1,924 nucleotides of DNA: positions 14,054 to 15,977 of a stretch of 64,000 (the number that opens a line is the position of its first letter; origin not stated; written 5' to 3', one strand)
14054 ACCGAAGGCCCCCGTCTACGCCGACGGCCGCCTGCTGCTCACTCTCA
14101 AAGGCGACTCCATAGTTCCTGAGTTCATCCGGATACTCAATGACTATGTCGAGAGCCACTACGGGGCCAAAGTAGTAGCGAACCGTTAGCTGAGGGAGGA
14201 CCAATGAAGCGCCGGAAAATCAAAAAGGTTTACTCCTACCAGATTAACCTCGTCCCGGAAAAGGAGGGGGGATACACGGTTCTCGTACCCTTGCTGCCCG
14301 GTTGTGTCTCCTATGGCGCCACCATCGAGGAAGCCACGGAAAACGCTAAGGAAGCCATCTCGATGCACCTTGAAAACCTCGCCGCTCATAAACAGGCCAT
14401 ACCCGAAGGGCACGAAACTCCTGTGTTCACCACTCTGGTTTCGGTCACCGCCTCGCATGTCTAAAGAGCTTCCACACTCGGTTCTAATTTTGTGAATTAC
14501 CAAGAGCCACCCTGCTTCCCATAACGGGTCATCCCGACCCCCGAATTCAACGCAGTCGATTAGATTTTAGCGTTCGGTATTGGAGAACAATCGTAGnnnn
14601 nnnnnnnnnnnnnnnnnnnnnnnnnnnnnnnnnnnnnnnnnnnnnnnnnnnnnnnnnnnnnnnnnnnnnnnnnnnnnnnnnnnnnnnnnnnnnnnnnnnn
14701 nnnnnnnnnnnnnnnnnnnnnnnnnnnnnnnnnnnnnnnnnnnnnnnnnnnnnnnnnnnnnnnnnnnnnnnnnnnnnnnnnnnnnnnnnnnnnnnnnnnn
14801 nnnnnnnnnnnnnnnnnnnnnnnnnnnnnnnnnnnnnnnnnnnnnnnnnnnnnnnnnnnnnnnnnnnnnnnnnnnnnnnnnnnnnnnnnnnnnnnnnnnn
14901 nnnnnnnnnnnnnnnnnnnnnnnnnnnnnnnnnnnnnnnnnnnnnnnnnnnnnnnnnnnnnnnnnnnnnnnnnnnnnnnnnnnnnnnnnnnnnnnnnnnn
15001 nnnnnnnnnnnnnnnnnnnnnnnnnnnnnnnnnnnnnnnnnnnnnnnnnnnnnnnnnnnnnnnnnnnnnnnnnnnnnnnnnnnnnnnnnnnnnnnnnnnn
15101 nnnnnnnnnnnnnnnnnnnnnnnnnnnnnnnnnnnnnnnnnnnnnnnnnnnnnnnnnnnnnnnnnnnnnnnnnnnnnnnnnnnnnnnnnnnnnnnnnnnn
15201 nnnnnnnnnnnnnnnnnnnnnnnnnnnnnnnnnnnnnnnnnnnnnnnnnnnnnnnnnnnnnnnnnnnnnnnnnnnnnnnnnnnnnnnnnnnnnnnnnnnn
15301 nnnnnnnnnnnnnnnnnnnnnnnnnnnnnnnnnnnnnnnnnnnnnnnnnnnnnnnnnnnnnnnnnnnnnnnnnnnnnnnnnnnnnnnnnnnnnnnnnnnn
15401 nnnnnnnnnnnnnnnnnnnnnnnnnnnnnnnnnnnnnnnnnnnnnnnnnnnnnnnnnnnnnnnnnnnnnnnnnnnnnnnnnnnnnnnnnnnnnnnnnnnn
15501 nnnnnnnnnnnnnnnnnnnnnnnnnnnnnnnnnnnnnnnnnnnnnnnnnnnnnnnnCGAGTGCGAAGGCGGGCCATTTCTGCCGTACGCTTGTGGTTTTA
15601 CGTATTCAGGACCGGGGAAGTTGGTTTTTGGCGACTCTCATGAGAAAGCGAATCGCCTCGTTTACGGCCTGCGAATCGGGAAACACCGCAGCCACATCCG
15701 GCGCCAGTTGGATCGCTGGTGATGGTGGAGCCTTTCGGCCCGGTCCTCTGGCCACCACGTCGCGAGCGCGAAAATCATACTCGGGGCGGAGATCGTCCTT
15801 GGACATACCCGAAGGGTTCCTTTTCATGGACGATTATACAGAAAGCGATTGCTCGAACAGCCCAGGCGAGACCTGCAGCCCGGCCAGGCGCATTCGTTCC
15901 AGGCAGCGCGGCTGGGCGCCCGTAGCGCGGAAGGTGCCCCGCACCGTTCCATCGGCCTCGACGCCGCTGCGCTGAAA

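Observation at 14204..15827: AT-richer islet: intact HicB, decayed hicA, an unplaced 319-aa helical protein and a convergent orphan BrnA-like mini-antitoxin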

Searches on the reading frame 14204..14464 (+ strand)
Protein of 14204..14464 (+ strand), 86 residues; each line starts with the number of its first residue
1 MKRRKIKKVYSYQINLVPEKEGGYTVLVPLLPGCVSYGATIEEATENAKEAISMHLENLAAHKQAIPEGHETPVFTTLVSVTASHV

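Call 3: search_protein_families(library=pfam, proteins=[window:14204-14464:+], max_evalue=1)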
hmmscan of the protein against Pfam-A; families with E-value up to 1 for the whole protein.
window:14204-14464:+ (86 aa): 2 families
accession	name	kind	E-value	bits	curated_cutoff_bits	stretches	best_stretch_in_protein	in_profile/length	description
PF15919.11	HicB_lk_antitox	-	1.7e-13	51.3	27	1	12-69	1-58/123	HicB_like antitoxin of bacterial toxin-antitoxin system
PF21748.3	UPF0150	-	0.0043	17.4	27.3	1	19-57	16-54/64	UPF0150-like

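Call 4: search_protein_families(library=padloc, proteins=[window:14204-14464:+], max_evalue=1)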
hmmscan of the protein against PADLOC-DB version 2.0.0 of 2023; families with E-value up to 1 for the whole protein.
window:14204-14464:+ (86 aa): 0 families

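Call 5: search_protein_families(library=ncbifam, proteins=[window:14204-14464:+], max_evalue=1)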
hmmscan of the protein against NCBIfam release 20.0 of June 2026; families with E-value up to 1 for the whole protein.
window:14204-14464:+ (86 aa): 0 families

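Call 65: search_dna_similar(query=window:14204-14464:+, collection=plasmids, mode=protein, max_evalue=0.001, max_rows=30)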
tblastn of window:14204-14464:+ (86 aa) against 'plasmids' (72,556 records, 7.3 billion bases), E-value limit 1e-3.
Records with a match: 263; places in all: 274; records where one place covers at least 80% of the query: 6.
Best place of each record, by identity: <60% 263.
By first word of the organism name: Campylobacter 155; Legionella 17; Clostridium 13; Serratia 13; Thermus 12; Leptospira 8; Acinetobacter 7; Rhizobium 4; Helicobacter 3; Azotobacter 3; and 19 more.
By predicted mobility (MOB-suite, as given by PLSDB): conjugative 158; non-mobilizable 94; mobilizable 11.
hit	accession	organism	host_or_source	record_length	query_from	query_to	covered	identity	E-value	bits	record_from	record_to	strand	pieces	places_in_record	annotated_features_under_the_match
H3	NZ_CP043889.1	Leptospira interrogans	Homo sapiens,cell culture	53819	2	71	81%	46.5%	3e-9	58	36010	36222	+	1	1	type II toxin-antitoxin system HicB family antitoxin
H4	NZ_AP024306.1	Thermus thermophilus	-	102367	1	67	78%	47.1%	5e-8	55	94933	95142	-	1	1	toxin-antitoxin system HicB family antitoxin | type II toxin-antitoxin system HicA family toxin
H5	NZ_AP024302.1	Thermus thermophilus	-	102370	1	67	78%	47.1%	5e-8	55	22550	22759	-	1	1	toxin-antitoxin system HicB family antitoxin | type II toxin-antitoxin system HicA family toxin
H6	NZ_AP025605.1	Thermus thermophilus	-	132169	1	67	78%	47.1%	5e-8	55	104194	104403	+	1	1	toxin-antitoxin system HicB family antitoxin | type II toxin-antitoxin system HicA family toxin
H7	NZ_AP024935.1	Thermus thermophilus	-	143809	1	67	78%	47.1%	5e-8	55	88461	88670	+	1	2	toxin-antitoxin system HicB family antitoxin | type II toxin-antitoxin system HicA family toxin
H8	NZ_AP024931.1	Thermus thermophilus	-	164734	1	67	78%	47.1%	5e-8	55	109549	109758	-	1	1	toxin-antitoxin system HicB family antitoxin | type II toxin-antitoxin system HicA family toxin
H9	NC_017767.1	Thermus thermophilus HB8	-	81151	1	67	78%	47.1%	8e-8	54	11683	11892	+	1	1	type II toxin-antitoxin system HicB family antitoxin | type II toxin-antitoxin system HicA family toxin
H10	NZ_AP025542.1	Thermus thermophilus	-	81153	1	67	78%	47.1%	8e-8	54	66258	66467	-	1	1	type II toxin-antitoxin system HicB family antitoxin | type II toxin-antitoxin system HicA family toxin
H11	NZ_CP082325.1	Thermus thermophilus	cell culture,cheese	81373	1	67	78%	47.1%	8e-8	54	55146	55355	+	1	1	type II toxin-antitoxin system HicB family antitoxin | type II toxin-antitoxin system HicA family toxin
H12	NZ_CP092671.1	Leptospira interrogans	Homo sapiens,blood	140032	2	71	81%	45.1%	7e-8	54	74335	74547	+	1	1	type II toxin-antitoxin system HicB family antitoxin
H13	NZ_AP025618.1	Thermus thermophilus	-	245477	1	67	78%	46.4%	3e-7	52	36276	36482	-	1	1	type II toxin-antitoxin system HicB family antitoxin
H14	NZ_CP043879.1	Leptospira interrogans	Homo sapiens,cell culture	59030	5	71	78%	45.6%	2e-8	56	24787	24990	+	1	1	type II toxin-antitoxin system HicB family antitoxin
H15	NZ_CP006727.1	Leptospira interrogans serovar Linhai str. 56609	-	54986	5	68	74%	47.7%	3e-9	59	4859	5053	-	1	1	type II toxin-antitoxin system HicB family antitoxin | type II toxin-antitoxin system HicA family toxin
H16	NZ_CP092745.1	Leptospira interrogans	Homo sapiens,blood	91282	5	68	74%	47.7%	3e-9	59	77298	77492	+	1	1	type II toxin-antitoxin system HicB family antitoxin | type II toxin-antitoxin system HicA family toxin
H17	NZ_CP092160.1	Leptospira interrogans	Homo sapiens,blood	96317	5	68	74%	47.7%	3e-9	59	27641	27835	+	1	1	type II toxin-antitoxin system HicB family antitoxin | type II toxin-antitoxin system HicA family toxin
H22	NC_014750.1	Marivirga tractuosa DSM 4126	beach sand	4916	11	72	72%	46.8%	2e-10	62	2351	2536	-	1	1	type II toxin-antitoxin system HicB family antitoxin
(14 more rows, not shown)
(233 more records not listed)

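Call 66: get_annotated_region(hit=H9, flank=600)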
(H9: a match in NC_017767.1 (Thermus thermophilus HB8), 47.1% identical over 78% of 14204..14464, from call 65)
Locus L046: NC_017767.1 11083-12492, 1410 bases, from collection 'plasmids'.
description: Thermus thermophilus HB8 plasmid pVV8, complete sequence
organism: Thermus thermophilus HB8 (NCBI taxid 300852)
taxonomy: Bacteria; Deinococcota; Deinococci; Thermales; Thermaceae; Thermus; Thermus thermophilus; Thermus thermophilus HB8
host: -; source: -; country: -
typing (MOB-suite, as given by PLSDB): non-mobilizable
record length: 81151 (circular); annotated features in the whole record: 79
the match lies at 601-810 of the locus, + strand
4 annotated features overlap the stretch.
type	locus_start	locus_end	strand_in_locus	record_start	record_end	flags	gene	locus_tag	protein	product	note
CDS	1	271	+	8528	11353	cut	-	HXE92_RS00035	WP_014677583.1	DUF1156 domain-containing protein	-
CDS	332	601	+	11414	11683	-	-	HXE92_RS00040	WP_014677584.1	type II toxin-antitoxin system HicA family toxin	-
CDS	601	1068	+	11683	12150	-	-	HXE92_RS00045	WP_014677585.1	type II toxin-antitoxin system HicB family antitoxin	-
CDS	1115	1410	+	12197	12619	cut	-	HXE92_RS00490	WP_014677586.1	helix-turn-helix transcriptional regulator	-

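Call 67: get_annotated_region(hit=H15, flank=600)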
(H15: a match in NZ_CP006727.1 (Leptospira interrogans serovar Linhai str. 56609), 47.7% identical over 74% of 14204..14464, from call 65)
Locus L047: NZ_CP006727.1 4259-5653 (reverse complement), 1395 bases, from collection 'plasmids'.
description: Leptospira interrogans serovar Linhai str. 56609 plasmid lcp3, complete sequence
organism: Leptospira interrogans serovar Linhai str. 56609 (NCBI taxid 1395589)
taxonomy: Bacteria; Spirochaetota; Spirochaetia; Leptospirales; Leptospiraceae; Leptospira; Leptospira interrogans; Leptospira interrogans serovar Linhai str. 56609
host: -; source: -; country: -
typing (MOB-suite, as given by PLSDB): non-mobilizable; replicon rep_cluster_792
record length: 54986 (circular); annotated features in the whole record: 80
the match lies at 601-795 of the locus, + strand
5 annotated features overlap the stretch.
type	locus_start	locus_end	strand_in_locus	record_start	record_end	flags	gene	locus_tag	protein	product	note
CDS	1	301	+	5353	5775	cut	-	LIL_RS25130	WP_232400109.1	hypothetical protein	-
CDS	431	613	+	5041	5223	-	-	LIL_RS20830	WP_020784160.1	type II toxin-antitoxin system HicA family toxin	-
CDS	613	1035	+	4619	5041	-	-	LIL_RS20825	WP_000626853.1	type II toxin-antitoxin system HicB family antitoxin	-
CDS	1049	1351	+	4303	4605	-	-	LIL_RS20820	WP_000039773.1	HigA family addiction module antitoxin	-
CDS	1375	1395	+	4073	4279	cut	-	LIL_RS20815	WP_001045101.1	AbrB/MazE/SpoVT family DNA-binding domain-containing protein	-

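Call 68: get_annotated_region(hit=H3, flank=600)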
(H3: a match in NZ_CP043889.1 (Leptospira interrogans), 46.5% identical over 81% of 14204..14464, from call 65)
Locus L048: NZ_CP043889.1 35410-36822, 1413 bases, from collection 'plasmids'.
description: Leptospira interrogans serovar Canicola strain 782 plasmid p5, complete sequence
organism: Leptospira interrogans (NCBI taxid 211880)
taxonomy: Bacteria; Spirochaetota; Spirochaetia; Leptospirales; Leptospiraceae; Leptospira; Leptospira interrogans
host: -; source: Homo sapiens,cell culture; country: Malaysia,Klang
typing (MOB-suite, as given by PLSDB): non-mobilizable
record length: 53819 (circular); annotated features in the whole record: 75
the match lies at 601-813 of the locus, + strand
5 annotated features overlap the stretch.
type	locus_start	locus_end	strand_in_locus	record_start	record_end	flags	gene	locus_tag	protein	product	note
CDS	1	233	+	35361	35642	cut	-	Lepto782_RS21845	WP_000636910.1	type II toxin-antitoxin system RelE/ParE family toxin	-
CDS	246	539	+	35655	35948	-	-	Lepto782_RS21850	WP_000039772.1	HigA family addiction module antitoxin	-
CDS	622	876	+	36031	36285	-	-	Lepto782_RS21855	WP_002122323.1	type II toxin-antitoxin system HicB family antitoxin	-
CDS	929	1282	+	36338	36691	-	-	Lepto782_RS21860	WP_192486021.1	helix-turn-helix transcriptional regulator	-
CDS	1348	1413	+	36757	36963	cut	-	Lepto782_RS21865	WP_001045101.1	AbrB/MazE/SpoVT family DNA-binding domain-containing protein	-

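Call 69: get_annotated_region(hit=H22, flank=600)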
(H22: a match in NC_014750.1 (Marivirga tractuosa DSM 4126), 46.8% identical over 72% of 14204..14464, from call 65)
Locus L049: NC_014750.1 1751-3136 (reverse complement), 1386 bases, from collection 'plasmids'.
description: Marivirga tractuosa DSM 4126 plasmid pFTRAC01, complete sequence
organism: Marivirga tractuosa DSM 4126 (NCBI taxid 643867)
taxonomy: Bacteria; Bacteroidota; Cytophagia; Cytophagales; Marivirgaceae; Marivirga; Marivirga tractuosa; Marivirga tractuosa DSM 4126
host: -; source: beach sand; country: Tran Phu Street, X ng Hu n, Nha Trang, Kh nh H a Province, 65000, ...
typing (MOB-suite, as given by PLSDB): mobilizable; replicon rep_cluster_844; relaxase MOBP
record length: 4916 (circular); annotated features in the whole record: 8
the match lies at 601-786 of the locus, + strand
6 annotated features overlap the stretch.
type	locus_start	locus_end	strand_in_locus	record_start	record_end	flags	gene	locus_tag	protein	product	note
CDS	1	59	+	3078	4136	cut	-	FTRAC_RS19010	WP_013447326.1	replication initiation protein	GO:0006270 - DNA replication initiation [Evidence IEA]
CDS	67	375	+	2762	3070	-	-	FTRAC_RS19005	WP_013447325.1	hypothetical protein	-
CDS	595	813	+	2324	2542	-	-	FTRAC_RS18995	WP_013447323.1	type II toxin-antitoxin system HicB family antitoxin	-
CDS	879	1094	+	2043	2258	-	-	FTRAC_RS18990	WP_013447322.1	type II toxin-antitoxin system HicA family toxin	-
CDS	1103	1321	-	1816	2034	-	-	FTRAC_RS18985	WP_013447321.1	hypothetical protein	-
CDS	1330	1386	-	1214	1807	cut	-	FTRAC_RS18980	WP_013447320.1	hypothetical protein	-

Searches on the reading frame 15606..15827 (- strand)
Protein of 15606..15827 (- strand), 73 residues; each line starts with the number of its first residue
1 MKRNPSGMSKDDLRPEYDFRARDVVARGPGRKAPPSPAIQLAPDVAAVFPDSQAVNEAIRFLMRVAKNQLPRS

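Call 3: search_protein_families(library=pfam, proteins=[window:15606-15827:-], max_evalue=1)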
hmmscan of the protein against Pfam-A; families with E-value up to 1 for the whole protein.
window:15606-15827:- (73 aa): 0 families

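Call 4: search_protein_families(library=padloc, proteins=[window:15606-15827:-], max_evalue=1)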
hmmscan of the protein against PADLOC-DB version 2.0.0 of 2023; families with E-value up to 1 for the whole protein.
window:15606-15827:- (73 aa): 0 families

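Call 5: search_protein_families(library=ncbifam, proteins=[window:15606-15827:-], max_evalue=1)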
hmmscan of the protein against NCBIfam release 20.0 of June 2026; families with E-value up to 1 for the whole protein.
window:15606-15827:- (73 aa): 0 families

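Call 45: search_protein_families(library=pfam, proteins=[window:15609-15827:-], max_evalue=10)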
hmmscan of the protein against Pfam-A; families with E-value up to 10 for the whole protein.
seq(73 aa): 0 families

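Call 59: search_dna_similar(query=window:15609-15827:-, collection=plasmids, mode=protein, max_evalue=0.01, max_rows=25)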
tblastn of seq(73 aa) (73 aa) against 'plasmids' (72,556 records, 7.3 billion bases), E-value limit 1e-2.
Records with a match: 2; places in all: 2; records where one place covers at least 80% of the query: 1.
Best place of each record, by identity: <60% 2.
By first word of the organism name: Kovacikia 1; Nostoc 1.
By predicted mobility (MOB-suite, as given by PLSDB): non-mobilizable 2.
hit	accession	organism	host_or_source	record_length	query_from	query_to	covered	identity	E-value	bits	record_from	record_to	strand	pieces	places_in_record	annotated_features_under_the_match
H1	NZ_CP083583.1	Kovacikia minuta CCNUW1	cell culture,fresh water lake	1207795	1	68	93%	41.4%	8e-7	51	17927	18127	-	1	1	record has no annotation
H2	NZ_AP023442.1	Nostoc sp. MS1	-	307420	38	70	45%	54.5%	3e-3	41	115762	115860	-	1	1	hypothetical protein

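Call 61: get_annotated_region(hit=H2, flank=1500)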
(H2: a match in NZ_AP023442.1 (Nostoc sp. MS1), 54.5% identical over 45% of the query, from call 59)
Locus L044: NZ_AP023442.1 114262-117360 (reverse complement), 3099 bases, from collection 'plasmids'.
description: Nostoc sp. MS1 plasmid pNSMS101, complete sequence
organism: Nostoc sp. MS1 (NCBI taxid 2764711)
taxonomy: Bacteria; Cyanobacteriota; Cyanophyceae; Nostocales; Nostocaceae; Nostoc; Nostoc sp. MS1
host: -; source: -; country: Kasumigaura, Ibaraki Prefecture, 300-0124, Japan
typing (MOB-suite, as given by PLSDB): non-mobilizable; replicon rep_cluster_38
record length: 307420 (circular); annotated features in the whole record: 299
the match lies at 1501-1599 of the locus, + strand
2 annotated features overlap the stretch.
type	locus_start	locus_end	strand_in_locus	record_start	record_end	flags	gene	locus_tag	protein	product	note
CDS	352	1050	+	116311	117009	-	-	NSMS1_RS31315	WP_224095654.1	hypothetical protein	-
CDS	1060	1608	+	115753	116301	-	-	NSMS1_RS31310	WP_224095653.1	hypothetical protein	-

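Call 62: get_annotated_region(hit=H1, flank=1200)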
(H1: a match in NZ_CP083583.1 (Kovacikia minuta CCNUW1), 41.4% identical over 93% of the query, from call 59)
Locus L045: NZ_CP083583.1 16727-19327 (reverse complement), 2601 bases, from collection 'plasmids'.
description: Kovacikia minuta CCNUW1 strain CCNU0001 plasmid pA, complete sequence
organism: Kovacikia minuta CCNUW1 (NCBI taxid 2653194)
taxonomy: Bacteria; Cyanobacteriota; Cyanophyceae; Leptolyngbyales; Leptolyngbyaceae; Kovacikia; Kovacikia minuta; Kovacikia minuta CCNUW1
host: -; source: cell culture,fresh water lake; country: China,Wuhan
typing (MOB-suite, as given by PLSDB): non-mobilizable
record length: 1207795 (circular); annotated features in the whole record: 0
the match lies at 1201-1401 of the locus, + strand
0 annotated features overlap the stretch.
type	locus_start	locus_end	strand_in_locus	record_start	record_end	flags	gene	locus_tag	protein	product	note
